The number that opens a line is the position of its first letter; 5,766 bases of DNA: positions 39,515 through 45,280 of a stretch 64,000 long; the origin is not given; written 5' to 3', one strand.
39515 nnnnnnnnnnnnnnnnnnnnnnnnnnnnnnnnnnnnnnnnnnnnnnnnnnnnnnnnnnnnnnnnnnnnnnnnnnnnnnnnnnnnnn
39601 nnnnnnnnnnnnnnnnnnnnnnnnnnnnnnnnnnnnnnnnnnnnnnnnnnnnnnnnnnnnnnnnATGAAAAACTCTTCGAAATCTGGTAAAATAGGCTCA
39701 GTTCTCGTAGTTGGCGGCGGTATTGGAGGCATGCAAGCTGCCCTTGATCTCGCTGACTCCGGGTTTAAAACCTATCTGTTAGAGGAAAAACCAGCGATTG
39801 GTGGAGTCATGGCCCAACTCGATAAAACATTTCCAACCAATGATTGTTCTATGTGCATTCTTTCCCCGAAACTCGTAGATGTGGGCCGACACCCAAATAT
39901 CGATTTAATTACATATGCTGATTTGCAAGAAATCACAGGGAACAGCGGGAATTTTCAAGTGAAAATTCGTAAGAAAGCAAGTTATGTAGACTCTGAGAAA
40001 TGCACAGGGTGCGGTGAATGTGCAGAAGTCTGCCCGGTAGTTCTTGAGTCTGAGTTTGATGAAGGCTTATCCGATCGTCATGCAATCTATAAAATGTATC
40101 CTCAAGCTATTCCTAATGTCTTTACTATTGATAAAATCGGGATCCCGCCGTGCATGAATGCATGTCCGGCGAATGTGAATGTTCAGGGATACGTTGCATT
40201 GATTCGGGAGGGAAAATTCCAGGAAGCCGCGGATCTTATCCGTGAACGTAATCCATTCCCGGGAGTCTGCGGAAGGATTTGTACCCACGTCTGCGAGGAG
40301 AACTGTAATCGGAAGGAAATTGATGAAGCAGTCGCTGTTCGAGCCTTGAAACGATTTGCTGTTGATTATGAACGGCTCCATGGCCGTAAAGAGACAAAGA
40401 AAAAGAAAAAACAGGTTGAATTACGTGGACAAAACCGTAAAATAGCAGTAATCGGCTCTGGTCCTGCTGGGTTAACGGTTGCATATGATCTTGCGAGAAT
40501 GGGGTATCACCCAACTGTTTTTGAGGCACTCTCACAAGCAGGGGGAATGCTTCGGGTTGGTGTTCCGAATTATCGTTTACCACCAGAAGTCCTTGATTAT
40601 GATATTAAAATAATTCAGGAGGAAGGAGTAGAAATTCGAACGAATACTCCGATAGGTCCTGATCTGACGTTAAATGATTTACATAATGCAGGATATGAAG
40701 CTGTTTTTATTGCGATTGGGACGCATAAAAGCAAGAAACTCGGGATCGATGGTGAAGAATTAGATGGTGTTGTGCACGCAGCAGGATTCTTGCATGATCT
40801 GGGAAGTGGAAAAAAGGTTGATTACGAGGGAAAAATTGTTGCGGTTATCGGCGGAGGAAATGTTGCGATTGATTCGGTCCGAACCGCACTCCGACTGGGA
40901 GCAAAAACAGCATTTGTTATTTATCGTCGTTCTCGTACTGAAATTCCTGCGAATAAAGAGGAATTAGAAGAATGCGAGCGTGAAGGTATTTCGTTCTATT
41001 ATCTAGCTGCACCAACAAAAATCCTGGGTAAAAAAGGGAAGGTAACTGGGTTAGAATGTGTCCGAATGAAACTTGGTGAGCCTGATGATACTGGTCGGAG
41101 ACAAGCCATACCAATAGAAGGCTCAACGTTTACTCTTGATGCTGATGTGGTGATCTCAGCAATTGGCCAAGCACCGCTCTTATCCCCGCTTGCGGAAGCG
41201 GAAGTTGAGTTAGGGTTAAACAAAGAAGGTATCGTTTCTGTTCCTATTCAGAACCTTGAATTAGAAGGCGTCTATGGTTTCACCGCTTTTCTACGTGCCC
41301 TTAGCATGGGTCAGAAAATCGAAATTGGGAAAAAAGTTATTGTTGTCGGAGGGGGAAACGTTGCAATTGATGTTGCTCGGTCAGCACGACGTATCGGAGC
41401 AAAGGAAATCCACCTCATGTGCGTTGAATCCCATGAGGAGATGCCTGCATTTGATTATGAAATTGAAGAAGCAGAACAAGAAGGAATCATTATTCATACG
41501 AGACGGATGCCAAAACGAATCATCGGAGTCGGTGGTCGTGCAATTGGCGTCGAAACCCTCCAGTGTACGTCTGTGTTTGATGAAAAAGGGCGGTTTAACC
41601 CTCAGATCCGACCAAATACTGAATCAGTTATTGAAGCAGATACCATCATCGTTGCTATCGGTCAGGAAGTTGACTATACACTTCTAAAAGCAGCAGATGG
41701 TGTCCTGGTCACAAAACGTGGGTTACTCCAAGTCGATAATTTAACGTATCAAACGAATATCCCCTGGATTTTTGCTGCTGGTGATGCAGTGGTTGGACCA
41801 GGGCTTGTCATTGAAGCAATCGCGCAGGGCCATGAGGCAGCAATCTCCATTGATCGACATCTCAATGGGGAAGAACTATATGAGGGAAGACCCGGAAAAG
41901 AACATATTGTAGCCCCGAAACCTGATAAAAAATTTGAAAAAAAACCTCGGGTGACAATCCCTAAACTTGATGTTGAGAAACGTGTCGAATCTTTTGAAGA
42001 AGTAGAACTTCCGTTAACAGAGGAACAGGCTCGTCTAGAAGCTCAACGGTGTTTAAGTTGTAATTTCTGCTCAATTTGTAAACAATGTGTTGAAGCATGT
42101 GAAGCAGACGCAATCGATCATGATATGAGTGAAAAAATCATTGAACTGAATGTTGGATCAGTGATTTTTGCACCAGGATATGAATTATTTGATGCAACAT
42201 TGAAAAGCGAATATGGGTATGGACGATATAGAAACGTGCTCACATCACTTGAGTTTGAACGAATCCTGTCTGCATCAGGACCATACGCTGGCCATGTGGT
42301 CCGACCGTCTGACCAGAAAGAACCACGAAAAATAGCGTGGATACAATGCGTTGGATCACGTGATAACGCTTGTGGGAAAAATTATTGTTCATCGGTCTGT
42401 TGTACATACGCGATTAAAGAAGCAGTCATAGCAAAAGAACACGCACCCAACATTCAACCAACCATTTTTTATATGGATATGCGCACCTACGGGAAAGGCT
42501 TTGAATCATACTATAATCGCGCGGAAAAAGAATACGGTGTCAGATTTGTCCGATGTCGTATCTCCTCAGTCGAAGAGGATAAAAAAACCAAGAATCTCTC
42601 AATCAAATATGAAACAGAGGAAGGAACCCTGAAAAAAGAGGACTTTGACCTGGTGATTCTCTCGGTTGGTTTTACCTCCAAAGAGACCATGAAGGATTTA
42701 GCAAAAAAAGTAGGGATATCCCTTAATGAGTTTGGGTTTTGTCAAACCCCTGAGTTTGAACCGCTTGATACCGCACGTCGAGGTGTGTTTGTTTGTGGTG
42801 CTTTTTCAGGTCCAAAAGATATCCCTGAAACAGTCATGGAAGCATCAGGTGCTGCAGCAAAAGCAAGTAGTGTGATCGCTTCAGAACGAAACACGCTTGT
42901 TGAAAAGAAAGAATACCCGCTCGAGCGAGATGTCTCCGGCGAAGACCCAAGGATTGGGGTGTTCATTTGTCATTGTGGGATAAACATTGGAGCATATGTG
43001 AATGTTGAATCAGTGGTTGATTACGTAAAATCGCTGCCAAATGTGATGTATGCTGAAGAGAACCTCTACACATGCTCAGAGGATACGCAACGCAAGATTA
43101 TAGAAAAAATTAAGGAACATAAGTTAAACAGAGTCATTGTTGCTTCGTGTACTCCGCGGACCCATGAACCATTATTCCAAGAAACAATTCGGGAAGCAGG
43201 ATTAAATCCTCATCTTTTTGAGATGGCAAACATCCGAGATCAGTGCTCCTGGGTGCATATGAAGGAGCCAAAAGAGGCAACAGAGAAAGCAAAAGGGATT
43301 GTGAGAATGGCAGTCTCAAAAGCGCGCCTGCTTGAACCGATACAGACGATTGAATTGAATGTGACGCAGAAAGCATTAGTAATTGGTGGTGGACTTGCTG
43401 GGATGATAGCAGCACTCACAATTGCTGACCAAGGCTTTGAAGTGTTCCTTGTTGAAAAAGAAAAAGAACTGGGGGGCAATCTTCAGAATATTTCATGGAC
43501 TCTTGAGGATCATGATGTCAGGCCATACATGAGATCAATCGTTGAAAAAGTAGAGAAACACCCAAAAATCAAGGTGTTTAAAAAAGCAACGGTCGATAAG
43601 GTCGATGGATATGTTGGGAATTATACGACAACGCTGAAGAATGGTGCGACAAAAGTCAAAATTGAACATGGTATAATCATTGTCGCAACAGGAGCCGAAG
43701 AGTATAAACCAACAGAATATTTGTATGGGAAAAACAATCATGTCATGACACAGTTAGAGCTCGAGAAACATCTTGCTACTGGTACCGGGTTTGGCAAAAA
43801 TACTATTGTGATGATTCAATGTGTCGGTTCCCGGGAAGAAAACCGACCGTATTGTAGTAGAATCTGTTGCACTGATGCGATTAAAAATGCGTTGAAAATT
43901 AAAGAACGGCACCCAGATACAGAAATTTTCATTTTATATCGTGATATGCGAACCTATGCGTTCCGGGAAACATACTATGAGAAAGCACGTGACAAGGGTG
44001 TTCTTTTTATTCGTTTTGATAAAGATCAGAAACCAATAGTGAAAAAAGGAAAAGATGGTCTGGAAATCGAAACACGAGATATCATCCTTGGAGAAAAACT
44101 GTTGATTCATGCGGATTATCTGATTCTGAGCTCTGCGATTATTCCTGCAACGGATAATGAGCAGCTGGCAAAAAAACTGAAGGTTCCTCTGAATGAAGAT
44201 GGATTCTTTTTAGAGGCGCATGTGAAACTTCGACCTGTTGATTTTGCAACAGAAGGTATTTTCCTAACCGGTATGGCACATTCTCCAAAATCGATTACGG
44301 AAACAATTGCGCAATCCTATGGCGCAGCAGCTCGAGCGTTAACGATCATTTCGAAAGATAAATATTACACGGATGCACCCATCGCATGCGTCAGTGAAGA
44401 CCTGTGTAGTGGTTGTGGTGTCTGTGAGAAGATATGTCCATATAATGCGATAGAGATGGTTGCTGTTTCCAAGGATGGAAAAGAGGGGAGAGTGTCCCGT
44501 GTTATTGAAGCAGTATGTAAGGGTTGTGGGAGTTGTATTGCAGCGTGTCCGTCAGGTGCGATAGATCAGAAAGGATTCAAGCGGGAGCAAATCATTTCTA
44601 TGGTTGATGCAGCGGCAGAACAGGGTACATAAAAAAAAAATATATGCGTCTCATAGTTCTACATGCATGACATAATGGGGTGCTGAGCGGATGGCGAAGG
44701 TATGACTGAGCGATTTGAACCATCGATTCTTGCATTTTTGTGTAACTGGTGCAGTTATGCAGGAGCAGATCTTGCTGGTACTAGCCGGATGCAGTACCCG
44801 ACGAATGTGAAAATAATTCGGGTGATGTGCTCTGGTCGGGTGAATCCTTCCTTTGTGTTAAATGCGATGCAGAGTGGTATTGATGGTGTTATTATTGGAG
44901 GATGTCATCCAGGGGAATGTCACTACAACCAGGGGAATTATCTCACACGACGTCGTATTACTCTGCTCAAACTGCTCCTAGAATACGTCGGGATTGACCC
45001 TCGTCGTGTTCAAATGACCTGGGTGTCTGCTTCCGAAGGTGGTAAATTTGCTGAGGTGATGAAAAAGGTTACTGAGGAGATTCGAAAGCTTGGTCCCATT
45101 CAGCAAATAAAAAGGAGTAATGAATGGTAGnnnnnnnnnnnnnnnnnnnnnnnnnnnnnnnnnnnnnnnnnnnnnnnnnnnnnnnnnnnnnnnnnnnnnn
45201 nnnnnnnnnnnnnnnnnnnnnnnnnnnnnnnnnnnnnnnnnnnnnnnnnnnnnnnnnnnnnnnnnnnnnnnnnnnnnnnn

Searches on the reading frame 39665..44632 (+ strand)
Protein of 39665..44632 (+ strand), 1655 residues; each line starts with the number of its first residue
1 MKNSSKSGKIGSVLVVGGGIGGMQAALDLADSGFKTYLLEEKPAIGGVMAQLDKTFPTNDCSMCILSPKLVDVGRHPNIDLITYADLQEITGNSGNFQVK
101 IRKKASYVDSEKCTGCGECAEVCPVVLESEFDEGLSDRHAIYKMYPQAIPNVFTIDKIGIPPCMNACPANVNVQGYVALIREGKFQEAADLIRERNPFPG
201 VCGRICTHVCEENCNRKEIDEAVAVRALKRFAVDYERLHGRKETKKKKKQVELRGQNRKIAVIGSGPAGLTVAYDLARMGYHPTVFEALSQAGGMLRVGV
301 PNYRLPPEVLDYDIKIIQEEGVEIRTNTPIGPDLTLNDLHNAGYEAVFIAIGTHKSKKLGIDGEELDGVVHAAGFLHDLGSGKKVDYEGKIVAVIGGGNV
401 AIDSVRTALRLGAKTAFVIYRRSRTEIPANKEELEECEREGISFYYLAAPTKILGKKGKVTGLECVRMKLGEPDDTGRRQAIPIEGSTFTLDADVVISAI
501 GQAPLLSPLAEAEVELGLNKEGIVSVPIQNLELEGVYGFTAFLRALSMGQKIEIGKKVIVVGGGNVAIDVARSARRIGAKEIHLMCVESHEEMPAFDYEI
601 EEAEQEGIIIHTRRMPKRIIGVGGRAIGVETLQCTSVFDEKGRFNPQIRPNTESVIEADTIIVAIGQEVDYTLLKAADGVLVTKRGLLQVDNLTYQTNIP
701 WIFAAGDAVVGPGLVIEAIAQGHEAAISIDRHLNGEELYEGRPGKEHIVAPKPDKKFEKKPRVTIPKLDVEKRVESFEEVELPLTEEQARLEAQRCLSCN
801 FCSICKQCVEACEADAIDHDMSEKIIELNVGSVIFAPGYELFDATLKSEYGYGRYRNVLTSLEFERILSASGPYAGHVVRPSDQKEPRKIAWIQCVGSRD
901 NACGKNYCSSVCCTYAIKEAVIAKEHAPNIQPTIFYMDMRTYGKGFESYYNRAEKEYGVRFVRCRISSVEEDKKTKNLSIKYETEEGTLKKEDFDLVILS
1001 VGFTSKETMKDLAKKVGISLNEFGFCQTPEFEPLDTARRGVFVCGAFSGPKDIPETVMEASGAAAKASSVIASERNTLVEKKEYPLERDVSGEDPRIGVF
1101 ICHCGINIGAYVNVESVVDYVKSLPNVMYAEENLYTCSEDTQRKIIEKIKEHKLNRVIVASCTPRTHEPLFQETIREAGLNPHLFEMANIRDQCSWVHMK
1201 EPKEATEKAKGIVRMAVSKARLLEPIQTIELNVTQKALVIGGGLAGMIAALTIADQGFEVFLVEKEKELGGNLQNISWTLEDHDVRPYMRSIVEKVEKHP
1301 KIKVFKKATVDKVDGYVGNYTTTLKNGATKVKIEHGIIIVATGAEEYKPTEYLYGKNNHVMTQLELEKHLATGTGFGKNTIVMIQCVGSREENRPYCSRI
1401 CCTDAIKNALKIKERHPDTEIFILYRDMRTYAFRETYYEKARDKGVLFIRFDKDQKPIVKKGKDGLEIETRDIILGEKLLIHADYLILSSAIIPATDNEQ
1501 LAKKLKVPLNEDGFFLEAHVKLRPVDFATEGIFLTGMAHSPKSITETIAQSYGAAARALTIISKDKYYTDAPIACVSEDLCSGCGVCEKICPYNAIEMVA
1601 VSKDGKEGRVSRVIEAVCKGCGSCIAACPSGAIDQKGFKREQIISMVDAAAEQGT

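Call 4: search_protein_families(library=pfam, proteins=[window:39665-44632:+])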
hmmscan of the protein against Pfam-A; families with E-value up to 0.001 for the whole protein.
window:39665-44632:+ (1655 aa): 26 families (the best 25 are shown)
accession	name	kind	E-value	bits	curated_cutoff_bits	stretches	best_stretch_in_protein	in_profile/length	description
PF07992.20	Pyr_redox_2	-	8.2e-68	229.4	26.1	5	550-722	134-291/291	Pyridine nucleotide-disulphide oxidoreductase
PF13738.12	Pyr_redox_3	-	4.2e-25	89.1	30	2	1234-1345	164-268/305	Pyridine nucleotide-disulphide oxidoreductase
PF13450.12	NAD_binding_8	-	1.9e-24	86.2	21.9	3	1239-1276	1-38/68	NAD(P)-binding Rossmann-like domain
PF14691.11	Fer4_20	-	5.8e-22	78.1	25.8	1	161-238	30-110/113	Dihydroprymidine dehydrogenase domain II, 4Fe-4S cluster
PF00070.33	Pyr_redox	-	6.5e-22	78.3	22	1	557-624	1-71/82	Pyridine nucleotide-disulphide oxidoreductase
PF12831.13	FAD_oxidored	-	5.7e-20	72.4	27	2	1238-1273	3-38/416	FAD dependent oxidoreductase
PF00890.30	FAD_binding_2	-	6.7e-18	65.5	20.4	2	1237-1273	2-38/414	FAD binding domain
PF00037.32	Fer4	-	2.6e-16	59.1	21.1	3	107-125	2-20/24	4Fe-4S binding domain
PF01266.30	DAO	-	2.1e-14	54.3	27.9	2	259-293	1-35/353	FAD dependent oxidoreductase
PF01134.28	GIDA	-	5.2e-13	49.3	22.1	0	1238-1267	3-32/391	Glucose inhibited division protein A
PF01262.27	AlaDh_PNT_C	-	3.9e-12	46.5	23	0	392-421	31-60/214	Alanine dehydrogenase/PNT, C-terminal domain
PF12838.12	Fer4_7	-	4.4e-12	46.7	27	2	1581-1632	2-52/52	4Fe-4S dicluster domain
PF13187.11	Fer4_9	-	2e-11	44.2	27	1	1581-1633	2-52/52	4Fe-4S dicluster domain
PF13241.12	NAD_binding_7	-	2.4e-10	41.4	22.1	0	385-435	3-56/104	Putative NAD(P)-binding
PF03486.20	HI0933_like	-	1.1e-09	38.6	50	1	1236-1271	2-37/244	HI0933-like protein Rossmann domain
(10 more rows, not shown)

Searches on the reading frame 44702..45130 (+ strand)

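Call 5: search_protein_families(library=pfam, proteins=[window:44702-45130:+])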
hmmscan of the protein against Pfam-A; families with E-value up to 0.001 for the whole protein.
window:44702-45130:+ (142 aa): 1 family
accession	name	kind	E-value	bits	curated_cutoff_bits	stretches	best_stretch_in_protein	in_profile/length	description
PF02662.21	FlpD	-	3e-57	192.4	22.3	1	9-131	1-123/123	Methyl-viologen-reducing hydrogenase, delta subunit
